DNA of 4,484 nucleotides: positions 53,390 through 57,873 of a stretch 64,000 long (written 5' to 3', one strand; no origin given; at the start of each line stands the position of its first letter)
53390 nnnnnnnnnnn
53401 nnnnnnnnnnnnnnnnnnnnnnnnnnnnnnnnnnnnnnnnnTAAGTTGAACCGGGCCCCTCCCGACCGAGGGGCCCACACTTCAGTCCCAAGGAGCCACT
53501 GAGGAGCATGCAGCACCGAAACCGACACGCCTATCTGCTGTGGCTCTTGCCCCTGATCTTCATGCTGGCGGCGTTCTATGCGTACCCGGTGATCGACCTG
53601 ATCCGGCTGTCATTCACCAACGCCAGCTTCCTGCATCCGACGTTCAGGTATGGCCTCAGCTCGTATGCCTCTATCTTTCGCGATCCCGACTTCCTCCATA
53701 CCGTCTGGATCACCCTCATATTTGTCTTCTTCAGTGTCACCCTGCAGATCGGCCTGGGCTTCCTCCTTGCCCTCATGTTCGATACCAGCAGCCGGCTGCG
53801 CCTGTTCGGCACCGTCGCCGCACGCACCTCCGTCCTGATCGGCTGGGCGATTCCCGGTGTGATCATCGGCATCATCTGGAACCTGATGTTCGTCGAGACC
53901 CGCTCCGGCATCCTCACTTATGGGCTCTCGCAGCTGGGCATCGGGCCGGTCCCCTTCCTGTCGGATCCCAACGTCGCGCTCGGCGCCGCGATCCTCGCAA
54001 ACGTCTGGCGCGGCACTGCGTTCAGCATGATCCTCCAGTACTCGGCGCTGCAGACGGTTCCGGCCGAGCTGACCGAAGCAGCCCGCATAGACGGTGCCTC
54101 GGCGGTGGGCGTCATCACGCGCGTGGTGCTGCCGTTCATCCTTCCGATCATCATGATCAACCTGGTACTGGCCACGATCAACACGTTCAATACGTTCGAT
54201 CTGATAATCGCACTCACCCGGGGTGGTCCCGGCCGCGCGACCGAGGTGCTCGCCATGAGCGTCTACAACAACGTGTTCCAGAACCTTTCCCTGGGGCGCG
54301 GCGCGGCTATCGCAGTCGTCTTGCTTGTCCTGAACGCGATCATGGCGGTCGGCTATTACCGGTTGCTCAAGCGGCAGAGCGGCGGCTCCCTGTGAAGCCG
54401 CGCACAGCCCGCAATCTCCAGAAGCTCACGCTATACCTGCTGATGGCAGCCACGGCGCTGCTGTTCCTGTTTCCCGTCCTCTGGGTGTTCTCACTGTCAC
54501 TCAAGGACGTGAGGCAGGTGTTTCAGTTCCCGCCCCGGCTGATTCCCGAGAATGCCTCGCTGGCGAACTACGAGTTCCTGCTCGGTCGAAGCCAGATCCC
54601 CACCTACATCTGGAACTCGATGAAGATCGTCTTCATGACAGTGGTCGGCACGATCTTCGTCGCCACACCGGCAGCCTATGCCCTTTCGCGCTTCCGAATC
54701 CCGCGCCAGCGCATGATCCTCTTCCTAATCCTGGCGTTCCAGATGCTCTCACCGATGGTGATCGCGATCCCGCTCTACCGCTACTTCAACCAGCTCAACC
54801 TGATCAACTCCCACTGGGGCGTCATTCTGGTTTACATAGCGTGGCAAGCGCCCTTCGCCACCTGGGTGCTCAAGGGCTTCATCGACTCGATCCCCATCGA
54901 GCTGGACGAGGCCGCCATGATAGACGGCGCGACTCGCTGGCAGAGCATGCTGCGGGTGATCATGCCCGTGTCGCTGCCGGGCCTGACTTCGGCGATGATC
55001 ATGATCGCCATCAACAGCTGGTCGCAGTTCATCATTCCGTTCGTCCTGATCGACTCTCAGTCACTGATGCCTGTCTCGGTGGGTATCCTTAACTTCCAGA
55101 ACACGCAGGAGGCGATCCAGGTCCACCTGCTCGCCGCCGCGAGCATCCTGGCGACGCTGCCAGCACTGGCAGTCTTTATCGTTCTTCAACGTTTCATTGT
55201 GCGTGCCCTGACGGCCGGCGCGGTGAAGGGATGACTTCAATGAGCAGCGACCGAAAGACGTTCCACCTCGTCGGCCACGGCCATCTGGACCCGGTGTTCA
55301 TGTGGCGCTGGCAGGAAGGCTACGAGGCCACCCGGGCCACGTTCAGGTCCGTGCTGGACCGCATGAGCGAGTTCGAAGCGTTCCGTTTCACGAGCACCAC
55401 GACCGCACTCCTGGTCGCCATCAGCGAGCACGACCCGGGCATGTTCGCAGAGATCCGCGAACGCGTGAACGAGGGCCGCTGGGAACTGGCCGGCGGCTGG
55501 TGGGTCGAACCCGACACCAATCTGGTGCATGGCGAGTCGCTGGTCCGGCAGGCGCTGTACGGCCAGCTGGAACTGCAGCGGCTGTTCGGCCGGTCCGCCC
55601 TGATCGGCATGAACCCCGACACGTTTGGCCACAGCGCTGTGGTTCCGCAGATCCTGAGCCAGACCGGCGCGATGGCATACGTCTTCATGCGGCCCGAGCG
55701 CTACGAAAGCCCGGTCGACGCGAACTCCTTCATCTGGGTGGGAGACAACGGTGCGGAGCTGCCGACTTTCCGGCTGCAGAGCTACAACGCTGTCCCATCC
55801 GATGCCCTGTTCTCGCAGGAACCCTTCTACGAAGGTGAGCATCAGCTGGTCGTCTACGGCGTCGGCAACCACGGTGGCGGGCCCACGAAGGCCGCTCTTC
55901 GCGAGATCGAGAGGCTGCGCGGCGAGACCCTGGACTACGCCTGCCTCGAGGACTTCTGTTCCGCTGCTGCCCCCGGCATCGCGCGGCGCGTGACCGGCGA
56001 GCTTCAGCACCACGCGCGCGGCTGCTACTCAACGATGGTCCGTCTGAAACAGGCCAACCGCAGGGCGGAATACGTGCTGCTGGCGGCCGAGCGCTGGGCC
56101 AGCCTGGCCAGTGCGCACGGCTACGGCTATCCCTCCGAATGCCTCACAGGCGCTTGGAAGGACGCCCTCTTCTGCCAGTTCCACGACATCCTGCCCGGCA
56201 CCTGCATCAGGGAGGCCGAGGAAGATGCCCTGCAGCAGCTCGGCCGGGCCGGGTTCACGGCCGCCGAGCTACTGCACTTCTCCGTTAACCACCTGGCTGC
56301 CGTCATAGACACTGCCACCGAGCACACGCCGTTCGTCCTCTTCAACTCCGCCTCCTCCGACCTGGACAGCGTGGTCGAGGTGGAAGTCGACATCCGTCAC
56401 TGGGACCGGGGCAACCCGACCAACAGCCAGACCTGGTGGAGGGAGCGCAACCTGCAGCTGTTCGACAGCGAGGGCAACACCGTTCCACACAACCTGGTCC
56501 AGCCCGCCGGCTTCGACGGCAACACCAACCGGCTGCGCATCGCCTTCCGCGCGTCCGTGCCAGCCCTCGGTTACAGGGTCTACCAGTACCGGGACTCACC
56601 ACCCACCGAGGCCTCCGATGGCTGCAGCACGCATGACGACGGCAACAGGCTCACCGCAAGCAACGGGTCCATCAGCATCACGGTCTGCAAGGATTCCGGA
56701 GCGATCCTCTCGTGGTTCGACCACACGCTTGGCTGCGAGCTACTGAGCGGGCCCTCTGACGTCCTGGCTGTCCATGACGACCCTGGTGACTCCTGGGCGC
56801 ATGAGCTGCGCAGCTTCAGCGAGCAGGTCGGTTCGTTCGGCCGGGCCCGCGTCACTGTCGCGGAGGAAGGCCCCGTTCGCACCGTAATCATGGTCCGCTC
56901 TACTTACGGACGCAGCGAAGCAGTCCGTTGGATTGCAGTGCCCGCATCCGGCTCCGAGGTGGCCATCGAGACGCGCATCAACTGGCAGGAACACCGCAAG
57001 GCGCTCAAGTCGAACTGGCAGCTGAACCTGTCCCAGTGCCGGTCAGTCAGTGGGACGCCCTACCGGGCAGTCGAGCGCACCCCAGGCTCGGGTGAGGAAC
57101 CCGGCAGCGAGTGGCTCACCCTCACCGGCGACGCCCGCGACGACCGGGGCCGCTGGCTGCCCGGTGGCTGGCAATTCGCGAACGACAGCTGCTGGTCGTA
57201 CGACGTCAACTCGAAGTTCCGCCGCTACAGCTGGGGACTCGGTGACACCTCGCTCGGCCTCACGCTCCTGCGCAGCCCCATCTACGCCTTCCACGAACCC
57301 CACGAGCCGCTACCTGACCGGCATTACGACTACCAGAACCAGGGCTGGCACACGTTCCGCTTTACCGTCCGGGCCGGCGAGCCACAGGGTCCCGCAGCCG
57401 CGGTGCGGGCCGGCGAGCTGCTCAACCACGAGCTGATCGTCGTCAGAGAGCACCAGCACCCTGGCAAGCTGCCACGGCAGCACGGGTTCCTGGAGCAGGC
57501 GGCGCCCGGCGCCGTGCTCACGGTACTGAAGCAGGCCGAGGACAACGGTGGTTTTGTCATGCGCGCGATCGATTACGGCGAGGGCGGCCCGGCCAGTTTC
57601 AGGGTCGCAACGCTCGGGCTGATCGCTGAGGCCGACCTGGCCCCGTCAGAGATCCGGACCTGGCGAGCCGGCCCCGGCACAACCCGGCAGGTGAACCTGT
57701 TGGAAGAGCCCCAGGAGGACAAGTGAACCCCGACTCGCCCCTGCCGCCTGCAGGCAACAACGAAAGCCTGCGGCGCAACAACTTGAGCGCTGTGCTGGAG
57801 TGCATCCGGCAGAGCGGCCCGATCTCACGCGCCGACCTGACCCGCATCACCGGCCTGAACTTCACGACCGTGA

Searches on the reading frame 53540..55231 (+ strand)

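Call 10: search_protein_families(library=pfam, proteins=[window:53540-55231:+], max_evalue=0.001)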
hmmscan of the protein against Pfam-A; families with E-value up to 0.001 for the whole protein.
window:53540-55231:+ (564 aa): 1 family
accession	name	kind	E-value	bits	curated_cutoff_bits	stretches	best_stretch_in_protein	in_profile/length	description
PF00528.27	BPD_transp_1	-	2.6e-16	60.3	26.4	1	379-557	9-182/184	Binding-protein-dependent transport system inner membrane component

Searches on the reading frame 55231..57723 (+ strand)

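Call 10: search_protein_families(library=pfam, proteins=[window:55231-57723:+], max_evalue=0.001)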
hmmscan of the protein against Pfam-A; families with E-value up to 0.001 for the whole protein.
window:55231-57723:+ (831 aa): 4 families
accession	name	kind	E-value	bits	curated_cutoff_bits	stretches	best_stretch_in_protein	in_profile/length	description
PF01074.27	Glyco_hydro_38N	-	8.7e-48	163.5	25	1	11-236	2-245/270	Glycosyl hydrolases family 38 N-terminal domain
PF09261.16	Alpha-mann_mid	-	1.6e-19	70.2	31.1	1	263-354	4-95/96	Alpha mannosidase middle domain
PF07748.19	Glyco_hydro_38C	-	1.5e-11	45.4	25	1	477-685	2-202/206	Glycosyl hydrolases family 38 C-terminal domain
PF21260.3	Laman-like_dom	-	0.00023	21.8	27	1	429-451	23-45/47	Lysosomal alpha-mannosidase-like, central domain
